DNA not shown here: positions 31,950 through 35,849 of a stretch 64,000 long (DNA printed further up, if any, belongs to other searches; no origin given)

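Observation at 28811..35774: Giant 1800-aa GT-C fusion glycosyltransferase (GT87/DUF2029-like + beta-propeller + PMT/GT39-like) paired with a divergent DUF2723 protein, adjacent to the PIM cluster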

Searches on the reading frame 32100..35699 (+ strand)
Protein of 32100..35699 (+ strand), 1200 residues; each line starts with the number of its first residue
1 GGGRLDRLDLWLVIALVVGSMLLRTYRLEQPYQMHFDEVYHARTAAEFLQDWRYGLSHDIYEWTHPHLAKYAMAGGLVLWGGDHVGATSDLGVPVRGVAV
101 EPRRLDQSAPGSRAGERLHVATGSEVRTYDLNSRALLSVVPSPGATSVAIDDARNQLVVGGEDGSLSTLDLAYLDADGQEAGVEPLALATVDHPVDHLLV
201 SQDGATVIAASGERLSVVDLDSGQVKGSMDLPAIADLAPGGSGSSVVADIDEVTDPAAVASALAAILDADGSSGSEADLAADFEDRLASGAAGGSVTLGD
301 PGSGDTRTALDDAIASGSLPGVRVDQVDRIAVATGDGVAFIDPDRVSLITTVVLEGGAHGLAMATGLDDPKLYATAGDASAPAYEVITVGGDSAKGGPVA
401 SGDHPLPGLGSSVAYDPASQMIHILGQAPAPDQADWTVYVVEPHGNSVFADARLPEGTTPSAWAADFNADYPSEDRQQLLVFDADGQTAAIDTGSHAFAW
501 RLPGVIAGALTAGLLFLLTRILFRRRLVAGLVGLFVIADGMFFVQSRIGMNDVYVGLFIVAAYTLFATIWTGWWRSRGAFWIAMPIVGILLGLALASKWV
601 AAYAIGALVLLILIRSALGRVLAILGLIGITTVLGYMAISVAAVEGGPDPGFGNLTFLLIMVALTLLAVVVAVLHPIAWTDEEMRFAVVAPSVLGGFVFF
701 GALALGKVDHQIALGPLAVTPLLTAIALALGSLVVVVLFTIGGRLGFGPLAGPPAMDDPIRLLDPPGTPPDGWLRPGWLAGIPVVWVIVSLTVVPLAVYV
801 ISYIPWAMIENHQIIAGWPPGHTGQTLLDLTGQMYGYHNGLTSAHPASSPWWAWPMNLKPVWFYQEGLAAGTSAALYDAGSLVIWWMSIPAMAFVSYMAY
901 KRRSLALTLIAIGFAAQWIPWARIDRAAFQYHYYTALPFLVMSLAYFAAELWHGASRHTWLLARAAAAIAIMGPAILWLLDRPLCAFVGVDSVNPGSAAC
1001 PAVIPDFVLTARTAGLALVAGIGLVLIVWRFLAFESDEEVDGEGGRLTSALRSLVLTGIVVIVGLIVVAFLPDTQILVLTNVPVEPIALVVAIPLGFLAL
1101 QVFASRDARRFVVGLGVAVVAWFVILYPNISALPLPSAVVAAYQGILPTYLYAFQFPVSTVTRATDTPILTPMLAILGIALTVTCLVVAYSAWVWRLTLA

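Call 39: predict_structure(alignment_id=A1)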
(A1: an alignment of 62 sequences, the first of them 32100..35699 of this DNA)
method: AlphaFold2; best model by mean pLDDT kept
length: 1200 residues; sequences in the alignment: 62
mean_pLDDT: 79.3   pTM: 0.76
mean pLDDT of the five models: 79.3, 77.4, 73.9, 71.6, 70.4
residues with pLDDT >= 90: 344; 70-90: 595; 50-70: 155; < 50: 106
segments of 3 or more residues with pLDDT < 50: 29-35, 542-548, 842-880, 922-929, 1035-1044, 1132-1135, 1141-1161
pLDDT, mean of each block of 10 residues (from residue 1): 74 84 59 50 82 78 60 82 83 93 78 85 94 88 94 92 94 70 84 95 92 95 91 94 88 89 81 70 86 82 84 90 90 96 89 93 87 92 92 80 89 88 83 77 86 90 87 76 94 75 78 90 88 76 47 83 91 82 94 85 88 85 91 82 55 70 90 86 86 92 90 79 93 92 85 83 79 60 84 92 85 88 87 68 41 45 33 45 69 90 87 79 48 75 91 86 87 75 64 53 67 81 76 52 55 80 86 81 75 80 85 81 61 49 44 42 62 90 94 85
secondary structure, 60 per line:
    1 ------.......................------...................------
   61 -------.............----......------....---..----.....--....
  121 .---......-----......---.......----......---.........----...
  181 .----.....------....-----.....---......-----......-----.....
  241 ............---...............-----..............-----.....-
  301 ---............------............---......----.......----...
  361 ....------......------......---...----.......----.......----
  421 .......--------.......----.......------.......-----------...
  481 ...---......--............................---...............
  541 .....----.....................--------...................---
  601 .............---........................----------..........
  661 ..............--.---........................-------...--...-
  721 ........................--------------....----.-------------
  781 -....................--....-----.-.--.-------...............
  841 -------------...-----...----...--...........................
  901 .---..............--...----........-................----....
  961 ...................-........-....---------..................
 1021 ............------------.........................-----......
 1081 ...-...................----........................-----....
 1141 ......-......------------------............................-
elements in order (helices of 4 or more, strands of 3 or more residues): H7-29 H36-54 H68-80 E85-90 E97-100 E117-121 E125-130 E136-141 E145-151 E156-161 E165-170 H178-181 E186-190 E197-200 E206-210 E214-219 E225-230 E236-249 H256-270 H276-289 E295-299 H304-315 E322-333 E337-342 E347-353 E358-364 E371-376 E383-388 E399-405 E410-416 E421-427 E436-442 E447-453 E460-466 E478-483 E487-492 H495-522 H526-545 H550-570 H579-597 H601-613 H617-640 H651-674 H681-704 E712-714 E717-719 H721-744 H759-762 H782-801 H804-807 H827-840 H874-901 H905-918 H928-935 H937-952 H957-979 H981-988 H990-993 E1003-1010 H1011-1032 H1045-1069 E1075-1083 H1085-1103 H1108-1131 H1137-1146 H1148-1153 H1172-1199

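Call 43: fold_search(model_id=the predicted structure, library=pdb)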
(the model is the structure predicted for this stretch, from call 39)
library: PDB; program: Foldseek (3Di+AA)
matches with E <= 10: 999; with E <= 0.001: 580
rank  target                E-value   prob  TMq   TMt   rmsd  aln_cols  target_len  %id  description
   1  9n73_LQ               9.1e-09  1.00  0.20  0.29  18.9       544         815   10  SSU processome maturation and disassembly, State G (released 2025-10-29)
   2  9n74_LQ               1.1e-08  1.00  0.20  0.29  18.9       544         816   11  SSU processome maturation and disassembly, State H (released 2025-10-29)
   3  4wjs                  1.2e-08  1.00  0.20  0.46  12.9       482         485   10  Crystal structure of Rsa4 from Chaetomium thermophilum (released 2014-11-19)
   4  9g33_UL               1.2e-08  1.00  0.19  0.26  21.8       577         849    9  Stalled 90S - Utp23-Krr1-deltaC3 (released 2025-06-18)
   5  1erj_B                3.0e-08  1.00  0.21  0.67   5.7       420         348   11  CRYSTAL STRUCTURE OF THE C-TERMINAL WD40 DOMAIN OF TUP1 (released 2000-07-26)
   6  9n6v_LQ               4.7e-08  1.00  0.20  0.28  19.2       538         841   10  SSU processome maturation and disassembly, State A (released 2025-11-05)
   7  8fl2_NJ               4.9e-08  1.00  0.19  0.54  12.0       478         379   10  Human nuclear pre-60S ribosomal subunit (State I1) (released 2023-07-12)
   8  9n6z_LQ               5.7e-08  1.00  0.20  0.28  19.3       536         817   10  SSU processome maturation and disassembly, State D (released 2025-11-05)
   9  8fl0_NJ               8.0e-08  1.00  0.20  0.46  12.4       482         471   10  Human nucleolar pre-60S ribosomal subunit (State H) (released 2023-07-12)
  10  6n9g_D                8.6e-08  1.00  0.20  0.63   8.3       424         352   11  Crystal Structure of RGS7-Gbeta5 dimer (released 2019-01-09)
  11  6rxt_UL               8.6e-08  1.00  0.20  0.30  20.1       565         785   12  Cryo-EM structure of the 90S pre-ribosome (Kre33-Noc4) from Chaetomium thermophilum, state A (released 2019-08-14)
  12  7big_A                9.3e-08  1.00  0.21  0.77   5.8       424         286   12  Crystal structure of v13WRAP-T, a 7-bladed designer protein (released 2021-09-22)
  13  7mqa_LQ               9.3e-08  1.00  0.20  0.28   8.6       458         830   10  Cryo-EM structure of the human SSU processome, state post-A1 (released 2021-09-22)
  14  8pv6_Ch               9.7e-08  1.00  0.20  0.55  13.6       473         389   10  Chaetomium thermophilum pre-60S State 3 - post-5S rotation with Rix1 complex with Foot - composite structure (released 2023-11-15)
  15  8bbg_C                1.2e-07  1.00  0.11  0.11  45.7      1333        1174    8  Structure of the IFT-A complex; anterograde IFT-A train model (released 2022-12-21)
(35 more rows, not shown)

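Call 53: search_protein_representatives(protein=window:32100-35699:+)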
Query: 1200 residues. Proteins with E-value up to 0.001 (for the whole library): 3956; up to 1e-10: 2415; up to 1e-30: 608. The best 150 are listed.
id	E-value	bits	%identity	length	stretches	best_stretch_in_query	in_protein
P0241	0.0e+00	1352.2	72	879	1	338-1200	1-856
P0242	0.0e+00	1208.0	53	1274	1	1-1200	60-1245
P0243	0.0e+00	1180.1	52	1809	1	2-1200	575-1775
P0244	0.0e+00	1130.1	50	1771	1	2-1200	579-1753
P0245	1.7e-284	963.3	47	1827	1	1-1200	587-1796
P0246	2.9e-269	912.8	47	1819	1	3-1197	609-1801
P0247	9.6e-269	911.0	51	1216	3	608-994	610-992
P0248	6.3e-267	905.0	45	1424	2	252-1200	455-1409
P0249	1.5e-265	900.5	46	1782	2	1-667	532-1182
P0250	9.2e-262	887.9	54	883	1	73-969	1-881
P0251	7.7e-260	881.6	51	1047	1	14-922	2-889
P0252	3.1e-256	869.6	44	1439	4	817-1199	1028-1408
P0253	6.9e-249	845.3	47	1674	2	3-1005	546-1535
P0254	2.1e-247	840.3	45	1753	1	3-1182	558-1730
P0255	1.4e-244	831.0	45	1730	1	2-1196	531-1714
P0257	6.9e-237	805.5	44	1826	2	2-808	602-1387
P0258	4.1e-235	799.7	44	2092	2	603-1197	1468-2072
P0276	6.6e-169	580.4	46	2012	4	767-1020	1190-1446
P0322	4.8e-108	378.8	37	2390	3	777-1179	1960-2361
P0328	4.7e-104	365.5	39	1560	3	389-970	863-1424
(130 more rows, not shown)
